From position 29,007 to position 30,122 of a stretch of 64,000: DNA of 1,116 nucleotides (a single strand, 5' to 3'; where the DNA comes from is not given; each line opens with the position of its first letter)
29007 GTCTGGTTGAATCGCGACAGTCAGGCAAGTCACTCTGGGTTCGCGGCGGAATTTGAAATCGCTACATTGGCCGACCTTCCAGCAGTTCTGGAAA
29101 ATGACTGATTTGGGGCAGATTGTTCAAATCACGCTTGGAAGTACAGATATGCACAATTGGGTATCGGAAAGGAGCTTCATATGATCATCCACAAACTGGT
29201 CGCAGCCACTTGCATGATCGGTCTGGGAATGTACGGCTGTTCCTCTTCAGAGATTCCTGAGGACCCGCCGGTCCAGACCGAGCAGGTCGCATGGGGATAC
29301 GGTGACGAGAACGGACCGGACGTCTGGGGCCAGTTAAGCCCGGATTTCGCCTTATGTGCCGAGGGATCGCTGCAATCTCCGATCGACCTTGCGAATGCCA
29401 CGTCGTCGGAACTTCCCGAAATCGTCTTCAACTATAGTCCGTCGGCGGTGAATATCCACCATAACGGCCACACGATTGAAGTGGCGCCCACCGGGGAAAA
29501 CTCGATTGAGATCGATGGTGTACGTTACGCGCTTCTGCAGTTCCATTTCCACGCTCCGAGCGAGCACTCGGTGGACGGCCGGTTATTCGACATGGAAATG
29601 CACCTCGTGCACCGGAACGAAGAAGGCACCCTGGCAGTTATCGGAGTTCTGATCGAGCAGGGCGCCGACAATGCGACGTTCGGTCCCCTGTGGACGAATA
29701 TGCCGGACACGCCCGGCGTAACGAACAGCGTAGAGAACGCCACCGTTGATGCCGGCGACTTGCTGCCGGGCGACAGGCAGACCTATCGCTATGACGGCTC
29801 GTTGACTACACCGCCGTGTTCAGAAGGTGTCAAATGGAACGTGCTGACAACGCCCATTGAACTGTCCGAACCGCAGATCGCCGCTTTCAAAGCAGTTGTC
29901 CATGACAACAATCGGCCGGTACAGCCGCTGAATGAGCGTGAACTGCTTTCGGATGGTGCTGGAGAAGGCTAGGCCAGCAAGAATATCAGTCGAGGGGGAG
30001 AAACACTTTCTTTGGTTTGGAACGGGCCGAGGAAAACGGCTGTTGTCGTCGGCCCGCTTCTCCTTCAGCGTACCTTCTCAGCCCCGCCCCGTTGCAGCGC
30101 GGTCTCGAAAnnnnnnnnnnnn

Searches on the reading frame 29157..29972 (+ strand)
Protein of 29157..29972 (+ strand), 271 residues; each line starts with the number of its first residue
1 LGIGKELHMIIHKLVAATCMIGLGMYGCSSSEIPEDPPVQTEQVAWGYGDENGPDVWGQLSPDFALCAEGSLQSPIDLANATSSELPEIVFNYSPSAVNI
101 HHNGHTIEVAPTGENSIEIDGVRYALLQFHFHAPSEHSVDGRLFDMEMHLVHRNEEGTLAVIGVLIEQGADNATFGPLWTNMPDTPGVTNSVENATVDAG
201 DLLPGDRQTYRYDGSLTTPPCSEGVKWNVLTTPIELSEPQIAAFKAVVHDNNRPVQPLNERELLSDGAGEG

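Call 48: search_protein_families(library=pfam, proteins=[window:29157-29972:+], max_evalue=0.0001)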
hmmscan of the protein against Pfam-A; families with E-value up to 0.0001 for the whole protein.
window:29157-29972:+ (271 aa): 1 family
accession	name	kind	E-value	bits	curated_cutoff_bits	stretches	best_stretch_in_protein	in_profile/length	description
PF00194.26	Carb_anhydrase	-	7.8e-43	147.3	27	1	53-264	2-251/254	Eukaryotic-type carbonic anhydrase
